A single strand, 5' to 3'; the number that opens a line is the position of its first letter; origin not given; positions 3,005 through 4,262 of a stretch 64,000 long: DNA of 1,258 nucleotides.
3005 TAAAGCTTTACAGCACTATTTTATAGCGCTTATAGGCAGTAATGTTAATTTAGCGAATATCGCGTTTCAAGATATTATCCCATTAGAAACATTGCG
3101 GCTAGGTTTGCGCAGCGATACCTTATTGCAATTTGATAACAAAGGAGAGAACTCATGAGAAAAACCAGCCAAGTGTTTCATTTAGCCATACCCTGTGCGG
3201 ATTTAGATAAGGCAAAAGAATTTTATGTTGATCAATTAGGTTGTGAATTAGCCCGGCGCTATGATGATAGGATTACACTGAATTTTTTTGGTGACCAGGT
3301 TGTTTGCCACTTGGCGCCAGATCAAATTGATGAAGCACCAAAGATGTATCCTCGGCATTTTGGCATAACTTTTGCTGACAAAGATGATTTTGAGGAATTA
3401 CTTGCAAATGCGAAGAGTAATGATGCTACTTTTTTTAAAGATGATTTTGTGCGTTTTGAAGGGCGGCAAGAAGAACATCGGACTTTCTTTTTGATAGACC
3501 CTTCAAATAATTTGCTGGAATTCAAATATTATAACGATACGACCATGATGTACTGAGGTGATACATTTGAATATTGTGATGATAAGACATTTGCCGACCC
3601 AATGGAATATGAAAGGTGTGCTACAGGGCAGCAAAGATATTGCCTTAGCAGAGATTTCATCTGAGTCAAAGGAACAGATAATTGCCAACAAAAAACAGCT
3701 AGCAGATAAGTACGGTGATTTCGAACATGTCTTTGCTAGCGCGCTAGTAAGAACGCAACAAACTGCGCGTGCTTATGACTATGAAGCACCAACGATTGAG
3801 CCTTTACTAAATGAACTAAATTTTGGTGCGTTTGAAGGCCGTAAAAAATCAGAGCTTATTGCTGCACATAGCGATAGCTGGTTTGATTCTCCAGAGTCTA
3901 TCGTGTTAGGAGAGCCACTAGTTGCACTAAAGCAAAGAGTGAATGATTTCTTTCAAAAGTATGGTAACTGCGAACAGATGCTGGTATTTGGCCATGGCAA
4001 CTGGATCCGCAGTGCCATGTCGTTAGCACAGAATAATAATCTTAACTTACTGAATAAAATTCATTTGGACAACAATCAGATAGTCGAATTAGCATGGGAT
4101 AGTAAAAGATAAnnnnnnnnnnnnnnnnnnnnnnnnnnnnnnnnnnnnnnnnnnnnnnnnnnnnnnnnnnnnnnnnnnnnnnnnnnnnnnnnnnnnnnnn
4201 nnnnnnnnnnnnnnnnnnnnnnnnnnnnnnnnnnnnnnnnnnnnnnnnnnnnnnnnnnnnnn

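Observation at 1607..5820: A sulfite-generating, sulfolactate-forming module appears to be wired into an amino-sugar N-acylation cassette inside an O-antigen cluster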

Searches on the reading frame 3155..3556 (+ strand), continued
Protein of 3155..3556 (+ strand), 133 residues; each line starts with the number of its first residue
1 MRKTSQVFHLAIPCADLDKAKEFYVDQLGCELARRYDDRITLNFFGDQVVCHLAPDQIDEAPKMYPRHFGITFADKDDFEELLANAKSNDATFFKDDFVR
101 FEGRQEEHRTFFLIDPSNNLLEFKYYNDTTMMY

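Call 65: find_encoding_contigs(protein=P0316, flank=8000, max_places=1)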
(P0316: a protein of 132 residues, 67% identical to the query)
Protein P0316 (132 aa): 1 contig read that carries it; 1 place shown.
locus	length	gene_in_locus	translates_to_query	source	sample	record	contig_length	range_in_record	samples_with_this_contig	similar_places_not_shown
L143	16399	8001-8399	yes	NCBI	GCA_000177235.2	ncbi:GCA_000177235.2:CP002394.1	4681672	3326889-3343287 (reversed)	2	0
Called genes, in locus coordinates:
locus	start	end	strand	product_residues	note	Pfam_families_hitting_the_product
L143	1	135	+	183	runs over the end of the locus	PF07638:Sigma70_ECF (weak), PF04542:Sigma70_r2, PF08281:Sigma70_r4_2, PF04545:Sigma70_r4 (weak)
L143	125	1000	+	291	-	PF07454:SpoIIP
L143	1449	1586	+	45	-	-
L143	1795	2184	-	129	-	-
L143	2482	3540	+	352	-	PF14559:TPR_19 (weak)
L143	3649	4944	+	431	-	PF05697:Trigger_N, PF00254:FKBP_C, PF05698:Trigger_C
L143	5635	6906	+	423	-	PF06689:zf-C4_ClpX, PF00493:MCM (weak), PF05496:RuvB_N (weak), PF01078:Mg_chelatase (faint), PF00004:AAA, PF07724:AAA_2, PF07728:AAA_5 (weak), PF10431:ClpB_D2-small, +1 more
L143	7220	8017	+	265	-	PF02679:ComA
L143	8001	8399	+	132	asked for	PF00903:Glyoxalase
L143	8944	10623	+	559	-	PF01078:Mg_chelatase, PF05496:RuvB_N (weak), PF13191:AAA_16 (weak), PF00158:Sigma54_activat, PF00004:AAA, PF07728:AAA_5, PF05362:Lon_C, PF13541:ChlI, +1 more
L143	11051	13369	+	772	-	PF02190:LON_substr_bdg, PF07724:AAA_2 (faint), PF13191:AAA_16 (faint), PF00004:AAA, PF07728:AAA_5 (weak), PF22667:Lon_lid, PF05362:Lon_C, PF13541:ChlI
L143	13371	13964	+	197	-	PF01926:MMR_HSR1, PF02421:FeoB_N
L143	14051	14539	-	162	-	PF18917:LiaI-LiaF-like_TM1, PF22570:LiaF-TM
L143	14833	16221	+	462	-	PF05201:GlutR_N, PF01488:Shikimate_DH, PF00745:GlutR_dimer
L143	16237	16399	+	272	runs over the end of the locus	PF01578:Cytochrom_C_asm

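Call 81: predict_structure(alignment_id=A3)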
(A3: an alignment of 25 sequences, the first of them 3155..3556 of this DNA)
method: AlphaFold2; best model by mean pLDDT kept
length: 133 residues; sequences in the alignment: 25
mean_pLDDT: 95.7   pTM: 0.88
mean pLDDT of the five models: 95.7, 95.0, 93.7, 88.9, 88.1
residues with pLDDT >= 90: 123; 70-90: 9; 50-70: 1; < 50: 0
segments of 3 or more residues with pLDDT < 50: none
pLDDT, mean of each block of 10 residues (from residue 1): 88 98 97 98 97 96 91 97 97 97 96 98 96 88
secondary structure, 60 per line:
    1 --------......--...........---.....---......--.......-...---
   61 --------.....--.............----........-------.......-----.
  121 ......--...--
elements in order: E9-14 H17-27 E31-35 E39-44 E47-53 E69-73 H76-88 E93-100 E108-114 E120-126

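Call 83: fold_search(model_id=the predicted structure, library=pdb)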
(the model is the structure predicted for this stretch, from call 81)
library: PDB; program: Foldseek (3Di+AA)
matches with E <= 10: 983; with E <= 0.001: 335
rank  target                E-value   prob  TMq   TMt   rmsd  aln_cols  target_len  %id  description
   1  3rri_A                1.6e-21  1.00  0.96  0.96   1.3       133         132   65  Crystal structure of glyoxalase/bleomycin resistance protein/dioxygenase from Alicyclobacillus acidocaldarius (released 2011-08-10)
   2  3ey7_B                9.8e-10  1.00  0.63  0.65   6.5       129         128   22  Structure from the mobile metagenome of V. Cholerae. Integron cassette protein VCH_CASS1 (released 2009-01-13)
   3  1npb_D                1.0e-09  1.00  0.70  0.68   3.0       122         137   24  Crystal structure of the fosfomycin resistance protein from transposon Tn2921 (released 2004-03-02)
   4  3ey8_A                1.0e-09  1.00  0.63  0.64   6.5       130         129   22  Structure from the mobile metagenome of V. Pseudocholerae. VPC_CASS1 (released 2009-01-13)
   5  5wew_A                1.3e-09  1.00  0.70  0.67   3.1       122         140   22  Crystal structure of Klebsiella pneumoniae fosfomycin resistance protein (FosAKP) with inhibitor (ANY1) bound (released 2018-07-18)
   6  5wew_B                1.5e-09  1.00  0.70  0.67   3.1       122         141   22  Crystal structure of Klebsiella pneumoniae fosfomycin resistance protein (FosAKP) with inhibitor (ANY1) bound (released 2018-07-18)
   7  5v3d_B                1.7e-09  1.00  0.70  0.69   3.1       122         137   22  Crystal structure of fosfomycin resistance protein from Klebsiella pneumoniae with bound fosfomycin (released 2017-08-30)
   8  8r37_A                1.7e-09  1.00  0.73  0.70   3.4       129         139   21  Klebsiella pneumoniae fosfomycin-resistance protein (FosAKP) (released 2024-01-24)
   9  3ey8_B                1.8e-09  1.00  0.62  0.63   5.9       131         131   21  Structure from the mobile metagenome of V. Pseudocholerae. VPC_CASS1 (released 2009-01-13)
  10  5v3d_A                2.1e-09  1.00  0.73  0.70   3.4       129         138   21  Crystal structure of fosfomycin resistance protein from Klebsiella pneumoniae with bound fosfomycin (released 2017-08-30)
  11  1npb_B                2.2e-09  1.00  0.71  0.68   3.5       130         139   22  Crystal structure of the fosfomycin resistance protein from transposon Tn2921 (released 2004-03-02)
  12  1npb_C                3.6e-09  1.00  0.69  0.66   3.4       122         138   23  Crystal structure of the fosfomycin resistance protein from transposon Tn2921 (released 2004-03-02)
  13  1lqk_A                3.9e-09  1.00  0.67  0.67   4.7       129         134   22  High Resolution Structure of Fosfomycin Resistance Protein A (FosA) (released 2002-09-11)
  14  1npb_A                4.1e-09  1.00  0.63  0.60   4.3       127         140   25  Crystal structure of the fosfomycin resistance protein from transposon Tn2921 (released 2004-03-02)
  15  4ir0_B                7.7e-09  1.00  0.68  0.68   3.3       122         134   19  Crystal Structure of Metallothiol Transferase FosB 2 from Bacillus anthracis str. Ames (released 2013-01-23)
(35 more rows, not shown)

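Call 84: find_encoding_contigs(protein=P0266, flank=8000, max_places=1)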
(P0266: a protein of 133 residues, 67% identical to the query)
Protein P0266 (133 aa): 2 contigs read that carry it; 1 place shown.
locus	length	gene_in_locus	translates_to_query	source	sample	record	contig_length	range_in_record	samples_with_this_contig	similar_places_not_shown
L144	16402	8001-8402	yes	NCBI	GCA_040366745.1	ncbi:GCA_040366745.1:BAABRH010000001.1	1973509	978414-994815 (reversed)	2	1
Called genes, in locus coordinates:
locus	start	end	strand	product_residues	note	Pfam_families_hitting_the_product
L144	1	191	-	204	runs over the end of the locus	PF03567:Sulfotransfer_2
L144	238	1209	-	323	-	PF13469:Sulfotransfer_3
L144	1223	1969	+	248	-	PF17784:Sulfotransfer_4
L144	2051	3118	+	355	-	PF00106:adh_short (faint), PF01073:3Beta_HSD, PF01370:Epimerase, PF02719:Polysacc_synt_2, PF04321:RmlD_sub_bind, PF16363:GDP_Man_Dehyd, PF07993:NAD_binding_4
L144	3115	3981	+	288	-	PF00483:NTP_transferase, PF12804:NTP_transf_3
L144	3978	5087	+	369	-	PF01041:DegT_DnrJ_EryC1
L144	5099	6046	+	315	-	-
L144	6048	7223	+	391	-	PF02655:ATP-grasp_3, PF02786:CPSase_L_D2 (faint), PF15632:ATPgrasp_Ter (weak)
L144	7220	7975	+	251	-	PF02679:ComA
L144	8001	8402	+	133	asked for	PF00903:Glyoxalase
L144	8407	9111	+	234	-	PF04029:2-ph_phosp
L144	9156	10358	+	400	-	-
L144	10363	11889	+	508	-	PF03062:MBOAT, PF13813:MBOAT_2 (weak)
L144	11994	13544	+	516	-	PF03062:MBOAT, PF13813:MBOAT_2 (weak)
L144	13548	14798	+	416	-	-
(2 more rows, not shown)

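Call 85: find_encoding_contigs(protein=P0355, flank=8000, max_places=1)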
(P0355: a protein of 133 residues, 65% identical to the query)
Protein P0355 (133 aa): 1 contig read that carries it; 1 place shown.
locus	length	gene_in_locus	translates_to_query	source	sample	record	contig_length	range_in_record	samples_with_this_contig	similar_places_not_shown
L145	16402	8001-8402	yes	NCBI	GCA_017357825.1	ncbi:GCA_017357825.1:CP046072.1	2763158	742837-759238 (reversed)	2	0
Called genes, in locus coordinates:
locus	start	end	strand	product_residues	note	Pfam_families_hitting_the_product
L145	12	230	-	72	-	PF00239:Resolvase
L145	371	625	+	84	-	PF02604:PhdYeFM_antitox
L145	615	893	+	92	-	PF05016:ParE_toxin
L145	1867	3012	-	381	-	PF22643:NagA_N, PF01979:Amidohydro_1, PF07969:Amidohydro_3 (weak)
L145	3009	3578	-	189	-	PF00132:Hexapep, PF14602:Hexapep_2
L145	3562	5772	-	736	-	-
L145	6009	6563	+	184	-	-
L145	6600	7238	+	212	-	PF04029:2-ph_phosp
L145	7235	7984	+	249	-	PF02679:ComA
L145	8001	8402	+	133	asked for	PF00903:Glyoxalase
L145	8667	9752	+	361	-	PF01041:DegT_DnrJ_EryC1, PF01212:Beta_elim_lyase (weak)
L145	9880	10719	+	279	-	-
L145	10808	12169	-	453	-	PF00501:AMP-binding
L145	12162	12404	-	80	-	-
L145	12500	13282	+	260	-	PF02522:Antibiotic_NAT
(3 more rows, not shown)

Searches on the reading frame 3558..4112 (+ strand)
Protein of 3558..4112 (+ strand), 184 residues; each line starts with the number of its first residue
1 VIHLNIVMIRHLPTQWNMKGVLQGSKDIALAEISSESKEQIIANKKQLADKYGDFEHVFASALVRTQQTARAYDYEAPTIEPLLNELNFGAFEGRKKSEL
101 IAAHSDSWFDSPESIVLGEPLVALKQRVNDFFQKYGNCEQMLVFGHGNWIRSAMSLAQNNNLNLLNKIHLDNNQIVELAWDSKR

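Call 3: search_protein_families(library=pfam, proteins=[window:3558-4112:+], max_evalue=0.01)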
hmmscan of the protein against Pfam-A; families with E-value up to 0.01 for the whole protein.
window:3558-4112:+ (184 aa): 1 family
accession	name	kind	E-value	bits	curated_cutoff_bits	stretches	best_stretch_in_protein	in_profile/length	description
PF00300.27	His_Phos_1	-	2.1e-26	93.2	21.7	1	6-183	1-184/194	Histidine phosphatase superfamily (branch 1)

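Call 4: search_protein_families(library=ncbifam, proteins=[window:3558-4112:+], max_evalue=0.01)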
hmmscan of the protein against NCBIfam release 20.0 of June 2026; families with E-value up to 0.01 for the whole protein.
window:3558-4112:+ (184 aa): 18 families
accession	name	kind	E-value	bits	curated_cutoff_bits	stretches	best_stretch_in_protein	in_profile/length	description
TIGR03162.1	ribazole_cobC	equivalog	2.1e-23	82.6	162.9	1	6-177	1-175/176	alpha-ribazole phosphatase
NF005567.0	PRK07238.1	equivalog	3.8e-13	49.5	326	1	6-176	180-356/378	bifunctional RNase H/acid phosphatase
NF011580.0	PRK15004.1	equivalog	7.9e-12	45.6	250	1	6-146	3-149/203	adenosylcobalamin/alpha-ribazole phosphatase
NF002901.0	PRK03482.1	equivalog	6.3e-09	35.8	261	1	4-109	2-104/215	2,3-diphosphoglycerate-dependent phosphoglycerate mutase GpmB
NF045917.1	PhserinePhPspA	equivalog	3.2e-08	33.5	350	1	5-173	3-177/211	phosphoserine phosphatase PspA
TIGR01258.1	pgm_1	subfamily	4.9e-08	32.7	81.7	1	5-107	2-107/245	2,3-bisphosphoglycerate-dependent phosphoglycerate mutase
NF002339.0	PRK01295.1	equivalog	5.1e-08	32.6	316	1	6-105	5-107/206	2,3-bisphosphoglycerate-dependent phosphoglycerate mutase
NF009993.0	PRK13462.1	equivalog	6.9e-08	32.4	226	1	5-155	7-156/203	acid phosphatase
NF010713.0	PRK14115.1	equivalog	1.3e-07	31.2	305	1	5-106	3-107/248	2,3-diphosphoglycerate-dependent phosphoglycerate mutase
TIGR03848.1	MSMEG_4193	subfamily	2.6e-07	30.3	203.85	1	6-175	2-181/204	MSMEG_4193 family putative phosphomutase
NF038349.1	dPGM_arch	equivalog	3.9e-07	30.2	225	1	6-155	1-146/194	2,3-diphosphoglycerate-dependent phosphoglycerate mutase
NF002217.0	PRK01112.1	equivalog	4.4e-07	29.5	320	1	6-70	4-63/228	2,3-bisphosphoglycerate-dependent phosphoglycerate mutase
NF010716.0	PRK14118.1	equivalog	5.5e-06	25.8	409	1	5-103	2-103/227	2,3-diphosphoglycerate-dependent phosphoglycerate mutase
NF010718.0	PRK14120.1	equivalog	0.00015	21.2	366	1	5-109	6-113/249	phosphoglyceromutase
NF010715.0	PRK14117.1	equivalog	0.00017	21.1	421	1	5-106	3-107/230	phosphoglycerate mutase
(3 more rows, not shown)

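Call 24: search_solved_structures(query=window:3558-4112:+, max_evalue=0.01)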
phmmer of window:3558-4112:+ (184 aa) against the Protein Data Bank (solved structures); distinct sequences matched with E-value up to 0.01: 38.
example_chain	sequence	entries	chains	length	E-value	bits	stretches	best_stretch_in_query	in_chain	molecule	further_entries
9mmh_A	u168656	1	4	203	1.3e-07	34.8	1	6-184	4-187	Phosphoglycerate mutase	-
2enw_A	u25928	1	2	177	7e-07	32.4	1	6-155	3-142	Alpha-ribazole-5'-phosphate phosphatase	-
5zkk_A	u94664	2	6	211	7.1e-07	32.4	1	5-154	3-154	Phosphoglycerate mutase family protein, putative | Phosphoglycerate mutase family protein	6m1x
5um0_A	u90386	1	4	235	1.1e-06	31.8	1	3-106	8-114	2,3-bisphosphoglycerate-dependent phosphoglycerate mutase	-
2p2y_A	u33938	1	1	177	1.9e-06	31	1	6-155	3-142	Alpha-ribazole-5'-phosphate phosphatase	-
2p6o_A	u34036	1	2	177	2.3e-06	30.7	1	6-155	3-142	Alpha-ribazole-5'-phosphate phosphatase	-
2p9z_A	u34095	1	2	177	2.4e-06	30.7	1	6-155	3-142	Alpha-ribazole-5'-phosphate phosphatase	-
2eoa_A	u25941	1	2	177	2.4e-06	30.7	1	6-155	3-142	Alpha-ribazole-5'-phosphate phosphatase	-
2p79_A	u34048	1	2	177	3.3e-06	30.2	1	6-155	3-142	Alpha-ribazole-5'-phosphate phosphatase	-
2p2z_A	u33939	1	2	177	3.6e-06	30.1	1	6-155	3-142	Alpha-ribazole-5'-phosphate phosphatase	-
2enu_A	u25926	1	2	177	4.2e-06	29.9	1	6-155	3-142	Alpha-ribazole-5'-phosphate phosphatase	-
2p30_A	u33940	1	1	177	4.3e-06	29.9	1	6-155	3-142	Alpha-ribazole-5'-phosphate phosphatase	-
2p77_A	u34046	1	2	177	4.4e-06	29.8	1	6-155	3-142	Alpha-ribazole-5'-phosphate phosphatase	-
2p78_A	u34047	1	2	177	4.5e-06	29.8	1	6-155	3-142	Alpha-ribazole-5'-phosphate phosphatase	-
1v37_A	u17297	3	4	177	4.5e-06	29.8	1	6-155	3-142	phosphoglycerate mutase | Alpha-ribazole-5'-phosphate phosphatase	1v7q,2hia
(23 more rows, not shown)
